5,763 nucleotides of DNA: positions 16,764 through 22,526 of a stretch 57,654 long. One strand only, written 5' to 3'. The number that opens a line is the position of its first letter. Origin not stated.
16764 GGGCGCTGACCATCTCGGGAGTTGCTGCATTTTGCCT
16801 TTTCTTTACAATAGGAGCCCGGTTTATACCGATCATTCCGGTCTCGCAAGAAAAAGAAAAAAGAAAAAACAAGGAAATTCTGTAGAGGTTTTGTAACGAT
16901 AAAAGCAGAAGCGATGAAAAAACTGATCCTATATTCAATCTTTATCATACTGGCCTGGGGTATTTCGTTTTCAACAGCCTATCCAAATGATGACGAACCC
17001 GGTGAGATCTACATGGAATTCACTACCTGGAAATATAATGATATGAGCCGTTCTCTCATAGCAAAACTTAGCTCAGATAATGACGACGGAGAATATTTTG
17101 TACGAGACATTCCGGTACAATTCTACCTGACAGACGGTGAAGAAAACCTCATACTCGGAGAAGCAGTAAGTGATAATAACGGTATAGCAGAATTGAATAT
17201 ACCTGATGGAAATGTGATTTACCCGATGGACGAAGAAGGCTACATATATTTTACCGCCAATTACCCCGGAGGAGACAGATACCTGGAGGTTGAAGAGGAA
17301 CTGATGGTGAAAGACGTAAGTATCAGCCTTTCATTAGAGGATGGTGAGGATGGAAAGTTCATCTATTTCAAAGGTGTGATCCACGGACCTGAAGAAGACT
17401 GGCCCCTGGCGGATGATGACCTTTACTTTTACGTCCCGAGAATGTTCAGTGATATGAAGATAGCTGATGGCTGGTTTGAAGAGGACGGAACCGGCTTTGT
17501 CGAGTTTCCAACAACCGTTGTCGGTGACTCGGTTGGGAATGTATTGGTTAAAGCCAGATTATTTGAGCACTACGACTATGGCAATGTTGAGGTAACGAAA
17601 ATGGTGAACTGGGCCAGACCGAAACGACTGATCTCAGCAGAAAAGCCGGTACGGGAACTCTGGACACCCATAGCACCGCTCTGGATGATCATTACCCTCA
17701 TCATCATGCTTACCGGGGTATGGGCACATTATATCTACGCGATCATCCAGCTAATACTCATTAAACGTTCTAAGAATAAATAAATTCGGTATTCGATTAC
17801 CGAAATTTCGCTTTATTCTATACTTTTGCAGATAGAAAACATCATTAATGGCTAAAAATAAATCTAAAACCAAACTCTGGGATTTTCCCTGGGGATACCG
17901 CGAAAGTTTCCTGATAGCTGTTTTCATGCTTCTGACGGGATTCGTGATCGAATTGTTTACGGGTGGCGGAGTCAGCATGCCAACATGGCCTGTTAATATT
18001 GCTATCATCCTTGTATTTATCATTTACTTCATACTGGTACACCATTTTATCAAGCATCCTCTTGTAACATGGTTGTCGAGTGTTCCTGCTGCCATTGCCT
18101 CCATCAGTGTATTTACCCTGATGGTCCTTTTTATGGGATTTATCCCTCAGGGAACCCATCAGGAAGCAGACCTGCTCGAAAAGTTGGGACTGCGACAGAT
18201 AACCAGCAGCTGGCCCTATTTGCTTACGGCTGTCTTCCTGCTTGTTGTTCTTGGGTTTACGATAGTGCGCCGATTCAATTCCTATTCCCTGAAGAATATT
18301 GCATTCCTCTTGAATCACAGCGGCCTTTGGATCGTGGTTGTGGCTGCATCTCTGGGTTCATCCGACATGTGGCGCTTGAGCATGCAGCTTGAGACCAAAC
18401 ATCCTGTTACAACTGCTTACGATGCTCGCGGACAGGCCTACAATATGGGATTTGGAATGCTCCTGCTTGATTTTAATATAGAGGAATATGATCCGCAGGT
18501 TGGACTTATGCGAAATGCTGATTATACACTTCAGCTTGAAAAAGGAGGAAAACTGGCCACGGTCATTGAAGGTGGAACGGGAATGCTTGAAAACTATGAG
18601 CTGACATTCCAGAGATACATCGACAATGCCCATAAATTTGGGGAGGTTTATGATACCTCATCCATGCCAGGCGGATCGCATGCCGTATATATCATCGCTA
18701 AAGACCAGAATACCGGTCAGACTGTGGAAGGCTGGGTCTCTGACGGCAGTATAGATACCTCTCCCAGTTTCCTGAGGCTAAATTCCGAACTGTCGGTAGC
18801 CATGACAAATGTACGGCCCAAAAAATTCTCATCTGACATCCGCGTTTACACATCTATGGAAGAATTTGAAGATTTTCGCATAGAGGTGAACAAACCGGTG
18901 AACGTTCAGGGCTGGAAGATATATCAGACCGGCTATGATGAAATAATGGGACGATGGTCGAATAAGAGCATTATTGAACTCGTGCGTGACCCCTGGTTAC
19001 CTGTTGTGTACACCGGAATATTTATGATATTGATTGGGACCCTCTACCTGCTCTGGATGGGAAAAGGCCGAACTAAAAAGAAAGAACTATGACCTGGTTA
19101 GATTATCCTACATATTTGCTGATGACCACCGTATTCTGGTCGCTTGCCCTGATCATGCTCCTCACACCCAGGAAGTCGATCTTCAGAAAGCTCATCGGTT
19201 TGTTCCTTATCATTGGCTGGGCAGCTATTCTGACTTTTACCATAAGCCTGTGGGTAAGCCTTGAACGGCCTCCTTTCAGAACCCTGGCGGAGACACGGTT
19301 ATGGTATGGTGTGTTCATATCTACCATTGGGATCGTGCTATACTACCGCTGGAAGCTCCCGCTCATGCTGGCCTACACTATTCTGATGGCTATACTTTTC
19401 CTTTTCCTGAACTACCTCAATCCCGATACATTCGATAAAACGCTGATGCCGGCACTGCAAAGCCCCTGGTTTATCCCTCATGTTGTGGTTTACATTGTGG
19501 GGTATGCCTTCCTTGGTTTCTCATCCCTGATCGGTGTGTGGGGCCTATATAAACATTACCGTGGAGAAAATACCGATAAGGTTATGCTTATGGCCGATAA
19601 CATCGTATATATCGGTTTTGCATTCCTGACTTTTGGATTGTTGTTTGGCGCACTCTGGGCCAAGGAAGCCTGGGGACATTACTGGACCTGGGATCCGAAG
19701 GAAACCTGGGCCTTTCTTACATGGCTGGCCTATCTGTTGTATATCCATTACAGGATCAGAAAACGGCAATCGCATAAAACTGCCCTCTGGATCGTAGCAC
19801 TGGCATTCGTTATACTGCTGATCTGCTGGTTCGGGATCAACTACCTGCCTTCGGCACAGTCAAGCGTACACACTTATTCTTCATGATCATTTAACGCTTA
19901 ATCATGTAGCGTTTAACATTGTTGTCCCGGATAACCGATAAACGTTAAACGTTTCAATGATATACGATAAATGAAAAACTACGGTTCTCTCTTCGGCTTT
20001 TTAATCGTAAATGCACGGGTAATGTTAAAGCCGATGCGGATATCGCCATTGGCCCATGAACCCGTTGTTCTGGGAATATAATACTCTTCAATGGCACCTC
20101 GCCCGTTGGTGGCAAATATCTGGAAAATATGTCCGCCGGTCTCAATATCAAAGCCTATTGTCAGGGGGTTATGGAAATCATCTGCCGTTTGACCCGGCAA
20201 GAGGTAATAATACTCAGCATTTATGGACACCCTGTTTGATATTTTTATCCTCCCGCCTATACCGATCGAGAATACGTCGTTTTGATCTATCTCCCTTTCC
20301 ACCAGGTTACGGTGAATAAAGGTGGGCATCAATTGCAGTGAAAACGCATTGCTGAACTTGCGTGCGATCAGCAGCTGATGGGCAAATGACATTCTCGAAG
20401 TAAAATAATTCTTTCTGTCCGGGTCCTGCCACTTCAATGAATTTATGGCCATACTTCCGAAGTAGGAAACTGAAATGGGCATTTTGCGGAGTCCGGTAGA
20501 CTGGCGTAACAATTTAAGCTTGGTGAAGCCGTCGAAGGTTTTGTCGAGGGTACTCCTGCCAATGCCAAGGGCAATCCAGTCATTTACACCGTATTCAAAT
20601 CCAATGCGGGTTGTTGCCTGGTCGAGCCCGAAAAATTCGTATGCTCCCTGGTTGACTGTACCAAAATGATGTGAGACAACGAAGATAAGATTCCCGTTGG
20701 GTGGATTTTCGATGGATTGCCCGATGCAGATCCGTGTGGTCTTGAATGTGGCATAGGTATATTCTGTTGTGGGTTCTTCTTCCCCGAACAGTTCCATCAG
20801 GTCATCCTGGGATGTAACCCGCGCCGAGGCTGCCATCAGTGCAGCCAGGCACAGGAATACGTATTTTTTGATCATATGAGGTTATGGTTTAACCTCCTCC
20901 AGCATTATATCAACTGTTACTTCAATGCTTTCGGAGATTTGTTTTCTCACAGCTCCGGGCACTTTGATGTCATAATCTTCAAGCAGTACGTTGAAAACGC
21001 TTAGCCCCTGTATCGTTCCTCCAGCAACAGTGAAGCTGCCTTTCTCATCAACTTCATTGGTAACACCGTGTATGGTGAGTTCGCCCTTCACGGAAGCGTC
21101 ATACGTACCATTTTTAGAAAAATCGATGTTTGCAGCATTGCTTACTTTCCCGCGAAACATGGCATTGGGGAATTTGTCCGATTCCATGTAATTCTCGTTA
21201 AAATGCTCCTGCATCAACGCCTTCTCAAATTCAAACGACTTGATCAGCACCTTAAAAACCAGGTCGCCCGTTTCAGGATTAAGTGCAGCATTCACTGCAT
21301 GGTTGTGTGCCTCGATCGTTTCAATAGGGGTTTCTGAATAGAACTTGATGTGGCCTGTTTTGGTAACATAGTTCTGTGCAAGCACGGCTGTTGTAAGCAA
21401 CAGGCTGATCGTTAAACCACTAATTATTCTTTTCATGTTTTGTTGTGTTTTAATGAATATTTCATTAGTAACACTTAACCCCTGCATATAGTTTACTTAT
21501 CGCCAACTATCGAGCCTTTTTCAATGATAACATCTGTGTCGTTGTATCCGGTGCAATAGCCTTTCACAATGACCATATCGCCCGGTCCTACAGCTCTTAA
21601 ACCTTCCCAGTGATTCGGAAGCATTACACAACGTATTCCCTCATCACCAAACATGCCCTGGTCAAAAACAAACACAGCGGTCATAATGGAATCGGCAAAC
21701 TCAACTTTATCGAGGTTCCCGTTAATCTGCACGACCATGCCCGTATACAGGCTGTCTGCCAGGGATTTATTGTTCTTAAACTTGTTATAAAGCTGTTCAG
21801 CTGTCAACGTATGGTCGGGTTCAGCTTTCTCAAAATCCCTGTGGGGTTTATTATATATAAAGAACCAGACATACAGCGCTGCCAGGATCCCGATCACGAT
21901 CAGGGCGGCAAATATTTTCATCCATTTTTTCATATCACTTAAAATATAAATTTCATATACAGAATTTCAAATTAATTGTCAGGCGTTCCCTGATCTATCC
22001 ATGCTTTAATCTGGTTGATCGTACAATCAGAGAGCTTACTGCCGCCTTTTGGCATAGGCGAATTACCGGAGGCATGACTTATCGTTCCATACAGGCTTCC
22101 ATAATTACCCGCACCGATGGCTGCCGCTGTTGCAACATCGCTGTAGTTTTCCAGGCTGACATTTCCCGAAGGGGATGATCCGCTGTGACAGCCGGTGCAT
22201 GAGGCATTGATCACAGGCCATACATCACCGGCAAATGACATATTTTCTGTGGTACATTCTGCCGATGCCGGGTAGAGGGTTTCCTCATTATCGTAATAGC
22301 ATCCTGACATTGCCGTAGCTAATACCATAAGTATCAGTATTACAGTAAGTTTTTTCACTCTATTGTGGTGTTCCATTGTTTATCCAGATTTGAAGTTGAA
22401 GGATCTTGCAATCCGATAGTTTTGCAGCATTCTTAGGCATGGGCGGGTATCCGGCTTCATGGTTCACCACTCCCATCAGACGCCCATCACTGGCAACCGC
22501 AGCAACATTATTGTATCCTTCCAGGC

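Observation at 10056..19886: Self-contained multihaem cytochrome island lacking any catalytic subunit: candidate porin-cytochrome / extracellular electron-transfer system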

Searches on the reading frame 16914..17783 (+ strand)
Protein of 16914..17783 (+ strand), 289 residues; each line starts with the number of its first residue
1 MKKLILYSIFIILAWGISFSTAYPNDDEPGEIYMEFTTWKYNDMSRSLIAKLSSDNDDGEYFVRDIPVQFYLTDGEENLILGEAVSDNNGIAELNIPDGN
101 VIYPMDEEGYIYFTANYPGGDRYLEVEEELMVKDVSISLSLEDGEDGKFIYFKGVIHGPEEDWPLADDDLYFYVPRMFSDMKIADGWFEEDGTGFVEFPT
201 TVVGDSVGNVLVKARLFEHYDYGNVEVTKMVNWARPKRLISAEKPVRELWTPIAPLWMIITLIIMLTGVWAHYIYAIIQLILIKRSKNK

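Call 3: search_protein_families(library=pfam, proteins=[window:16914-17783:+], max_evalue=0.01)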
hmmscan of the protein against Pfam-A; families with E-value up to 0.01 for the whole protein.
window:16914-17783:+ (289 aa): 0 families

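Call 4: search_protein_families(library=ncbifam, proteins=[window:16914-17783:+], max_evalue=0.01)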
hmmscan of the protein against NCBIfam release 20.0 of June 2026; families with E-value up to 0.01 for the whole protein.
window:16914-17783:+ (289 aa): 0 families

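Call 34: search_protein_families(library=ncbifam, proteins=[window:16914-17783:+], max_evalue=1)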
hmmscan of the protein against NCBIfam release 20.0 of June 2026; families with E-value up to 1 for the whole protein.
window:16914-17783:+ (289 aa): 0 families

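Call 55: find_homologous_proteins(query=window:16914-17783:+, max_evalue=0.001)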
Query window:16914-17783:+ (289 aa): 381 proteins with E <= 0.001 among 1100 candidates; the best 120 are listed.
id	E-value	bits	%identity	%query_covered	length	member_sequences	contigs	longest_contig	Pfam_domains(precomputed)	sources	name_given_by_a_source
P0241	1.7e-193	659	100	100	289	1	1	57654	-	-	-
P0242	1.2e-177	607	92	100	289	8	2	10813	-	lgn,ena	-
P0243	3.7e-168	576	88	100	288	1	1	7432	-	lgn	-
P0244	1.0e-155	535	80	100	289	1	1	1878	-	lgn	-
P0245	4.3e-154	530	79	100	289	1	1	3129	-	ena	-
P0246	1.7e-149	515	78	100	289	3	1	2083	-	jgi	jgi:hypothetical protein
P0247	3.6e-137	474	72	100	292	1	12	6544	-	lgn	-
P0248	1.7e-136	472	70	100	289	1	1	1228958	-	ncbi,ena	-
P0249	2.5e-136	472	72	100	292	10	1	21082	-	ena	-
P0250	6.8e-136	470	71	100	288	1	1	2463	-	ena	-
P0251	7.3e-135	467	71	100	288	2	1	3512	-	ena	-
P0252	1.4e-134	466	70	100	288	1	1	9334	-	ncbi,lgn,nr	ncbi:MAG: hypothetical protein IMY74_08555 [Bacteroidetes bacterium]|nr:hypothetical protein [Bacter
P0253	1.4e-134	466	70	100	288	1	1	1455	-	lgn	-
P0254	1.6e-134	466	70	100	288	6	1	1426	-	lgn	-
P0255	1.7e-134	466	72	100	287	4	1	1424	-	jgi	jgi:hypothetical protein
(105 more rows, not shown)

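Call 57: search_solved_structures(query=A3, max_evalue=10, show_alignments=1)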
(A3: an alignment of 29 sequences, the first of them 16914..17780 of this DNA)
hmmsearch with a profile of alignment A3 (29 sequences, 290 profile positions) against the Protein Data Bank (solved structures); distinct sequences matched with E-value up to 10: 4.
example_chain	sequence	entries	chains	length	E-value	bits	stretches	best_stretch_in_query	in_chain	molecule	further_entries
8pju_A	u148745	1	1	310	0.084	15.4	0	237-255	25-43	SAKe6DEtal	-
6qpw_C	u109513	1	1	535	0.48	13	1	87-146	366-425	Structural maintenance of chromosomes protein 3,Structural maintenance of chromosomes prot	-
4ux3_A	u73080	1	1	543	0.5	12.9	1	87-146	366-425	STRUCTURAL MAINTENANCE OF CHROMOSOMES PROTEIN 3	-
6tpl_A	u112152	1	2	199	1.2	11.6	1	51-169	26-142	Intimin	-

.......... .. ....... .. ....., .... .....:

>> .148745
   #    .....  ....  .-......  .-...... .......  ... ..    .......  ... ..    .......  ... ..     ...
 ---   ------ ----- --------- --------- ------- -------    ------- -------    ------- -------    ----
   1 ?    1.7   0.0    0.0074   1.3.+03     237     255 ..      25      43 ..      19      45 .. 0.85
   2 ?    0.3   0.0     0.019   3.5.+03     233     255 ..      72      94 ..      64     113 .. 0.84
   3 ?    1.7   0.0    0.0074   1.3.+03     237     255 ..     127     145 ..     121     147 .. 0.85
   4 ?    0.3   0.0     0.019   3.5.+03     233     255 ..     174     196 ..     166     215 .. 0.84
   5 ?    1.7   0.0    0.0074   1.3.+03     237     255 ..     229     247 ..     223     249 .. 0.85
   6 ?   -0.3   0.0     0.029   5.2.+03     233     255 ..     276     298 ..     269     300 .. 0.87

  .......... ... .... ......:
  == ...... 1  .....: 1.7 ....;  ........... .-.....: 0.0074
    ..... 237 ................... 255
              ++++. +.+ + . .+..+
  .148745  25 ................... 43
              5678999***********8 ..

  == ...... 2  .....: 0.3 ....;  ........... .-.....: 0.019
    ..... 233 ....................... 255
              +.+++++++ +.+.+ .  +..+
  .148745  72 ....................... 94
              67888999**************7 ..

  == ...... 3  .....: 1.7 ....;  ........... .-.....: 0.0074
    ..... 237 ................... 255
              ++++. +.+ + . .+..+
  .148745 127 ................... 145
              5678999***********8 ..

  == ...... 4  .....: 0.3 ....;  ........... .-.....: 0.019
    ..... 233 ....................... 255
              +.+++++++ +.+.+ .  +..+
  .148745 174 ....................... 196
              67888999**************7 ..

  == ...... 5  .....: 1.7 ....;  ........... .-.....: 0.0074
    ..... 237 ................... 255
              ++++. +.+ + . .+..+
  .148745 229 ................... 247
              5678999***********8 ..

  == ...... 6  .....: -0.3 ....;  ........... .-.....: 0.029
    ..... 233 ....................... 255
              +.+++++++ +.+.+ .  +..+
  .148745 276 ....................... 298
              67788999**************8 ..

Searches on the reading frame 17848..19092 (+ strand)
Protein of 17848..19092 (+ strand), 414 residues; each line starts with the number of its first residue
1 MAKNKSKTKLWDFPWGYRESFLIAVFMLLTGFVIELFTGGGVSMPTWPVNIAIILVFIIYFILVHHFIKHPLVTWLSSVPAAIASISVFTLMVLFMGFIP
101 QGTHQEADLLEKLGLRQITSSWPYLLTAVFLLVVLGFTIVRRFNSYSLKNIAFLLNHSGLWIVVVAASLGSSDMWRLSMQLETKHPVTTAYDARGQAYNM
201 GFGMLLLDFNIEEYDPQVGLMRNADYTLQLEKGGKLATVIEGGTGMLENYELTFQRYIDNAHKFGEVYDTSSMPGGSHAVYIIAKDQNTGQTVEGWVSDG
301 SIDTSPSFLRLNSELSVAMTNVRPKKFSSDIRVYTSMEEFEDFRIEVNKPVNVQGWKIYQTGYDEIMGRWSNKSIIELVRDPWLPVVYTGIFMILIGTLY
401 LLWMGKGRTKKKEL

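Call 3: search_protein_families(library=pfam, proteins=[window:17848-19092:+], max_evalue=0.01)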
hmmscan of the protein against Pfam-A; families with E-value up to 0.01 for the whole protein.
window:17848-19092:+ (414 aa): 1 family
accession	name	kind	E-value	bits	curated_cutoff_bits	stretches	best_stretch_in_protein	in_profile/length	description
PF05140.19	ResB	-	4.9e-14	52.4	24.6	1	149-364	150-266/486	ResB-like family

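Call 4: search_protein_families(library=ncbifam, proteins=[window:17848-19092:+], max_evalue=0.01)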
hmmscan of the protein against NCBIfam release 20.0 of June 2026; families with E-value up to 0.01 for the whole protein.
window:17848-19092:+ (414 aa): 1 family
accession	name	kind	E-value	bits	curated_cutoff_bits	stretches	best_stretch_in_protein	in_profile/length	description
NF033480.1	bifunc_MprF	equivalog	0.0018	16.7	600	1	18-142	388-507/841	bifunctional lysylphosphatidylglycerol flippase/synthetase MprF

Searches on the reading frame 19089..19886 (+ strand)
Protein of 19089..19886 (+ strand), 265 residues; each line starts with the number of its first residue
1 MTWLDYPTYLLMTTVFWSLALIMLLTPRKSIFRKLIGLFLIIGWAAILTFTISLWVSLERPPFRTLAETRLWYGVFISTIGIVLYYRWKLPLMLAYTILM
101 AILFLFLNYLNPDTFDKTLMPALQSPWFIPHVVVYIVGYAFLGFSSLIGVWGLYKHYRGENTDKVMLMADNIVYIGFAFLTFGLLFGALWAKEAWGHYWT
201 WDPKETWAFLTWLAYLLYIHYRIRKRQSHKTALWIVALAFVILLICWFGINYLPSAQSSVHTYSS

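Call 6: search_protein_families(library=pfam, proteins=[window:19089-19886:+], max_evalue=0.01)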
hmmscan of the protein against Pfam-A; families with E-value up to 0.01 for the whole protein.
window:19089-19886:+ (265 aa): 1 family
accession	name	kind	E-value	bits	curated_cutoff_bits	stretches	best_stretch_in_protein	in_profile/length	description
PF01578.25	Cytochrom_C_asm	-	4.3e-35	121.7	29.9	1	16-253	12-207/212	Cytochrome C assembly protein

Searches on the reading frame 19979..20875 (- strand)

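Call 6: search_protein_families(library=pfam, proteins=[window:19979-20875:-], max_evalue=0.01)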
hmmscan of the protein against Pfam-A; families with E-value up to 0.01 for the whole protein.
window:19979-20875:- (298 aa): 1 family
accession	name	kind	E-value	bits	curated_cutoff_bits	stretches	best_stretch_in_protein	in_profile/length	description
PF19089.6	DUF5777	-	2.1e-98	328.9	23.1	1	44-289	1-247/247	Membrane bound beta barrel domain (DUF5777)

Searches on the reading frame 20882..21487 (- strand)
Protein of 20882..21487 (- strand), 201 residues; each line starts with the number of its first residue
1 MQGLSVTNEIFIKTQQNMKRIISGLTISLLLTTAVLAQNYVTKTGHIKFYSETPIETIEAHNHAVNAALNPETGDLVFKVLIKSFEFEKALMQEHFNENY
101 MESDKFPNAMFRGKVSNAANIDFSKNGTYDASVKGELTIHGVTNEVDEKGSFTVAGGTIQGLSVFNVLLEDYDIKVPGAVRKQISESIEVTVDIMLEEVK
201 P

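Call 6: search_protein_families(library=pfam, proteins=[window:20882-21487:-], max_evalue=0.01)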
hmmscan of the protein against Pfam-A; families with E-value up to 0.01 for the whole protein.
window:20882-21487:- (201 aa): 1 family
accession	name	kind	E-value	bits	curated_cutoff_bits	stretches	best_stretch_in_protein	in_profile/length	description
PF04264.18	YceI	-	3.8e-14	53.7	23.7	1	63-194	27-148/150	YceI-like domain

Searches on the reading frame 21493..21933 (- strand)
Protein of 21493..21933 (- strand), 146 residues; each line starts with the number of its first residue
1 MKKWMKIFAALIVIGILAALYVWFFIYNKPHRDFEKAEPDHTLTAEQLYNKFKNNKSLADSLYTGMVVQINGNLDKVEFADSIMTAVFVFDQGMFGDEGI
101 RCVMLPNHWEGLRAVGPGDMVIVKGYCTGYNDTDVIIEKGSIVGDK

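Call 6: search_protein_families(library=pfam, proteins=[window:21493-21933:-], max_evalue=0.01)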
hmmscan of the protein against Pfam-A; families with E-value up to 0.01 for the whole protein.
window:21493-21933:- (146 aa): 1 family
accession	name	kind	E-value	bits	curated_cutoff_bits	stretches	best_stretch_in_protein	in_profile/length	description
PF12869.13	tRNA_anti-like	-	4.7e-14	52.6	23.5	1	7-138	7-142/146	tRNA_anti-like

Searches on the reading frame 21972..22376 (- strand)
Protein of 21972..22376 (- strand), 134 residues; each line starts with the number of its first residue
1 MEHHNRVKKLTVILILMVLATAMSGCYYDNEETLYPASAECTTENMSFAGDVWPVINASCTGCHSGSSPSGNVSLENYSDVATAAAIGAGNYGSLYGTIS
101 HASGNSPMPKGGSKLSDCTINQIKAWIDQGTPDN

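Call 6: search_protein_families(library=pfam, proteins=[window:21972-22376:-], max_evalue=0.01)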
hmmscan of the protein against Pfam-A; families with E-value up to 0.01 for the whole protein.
window:21972-22376:- (134 aa): 1 family
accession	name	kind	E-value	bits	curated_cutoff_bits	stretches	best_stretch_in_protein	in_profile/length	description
PF13442.11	Cytochrome_CBB3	-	0.00027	21.6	27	1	55-127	9-68/68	Cytochrome C oxidase, cbb3-type, subunit III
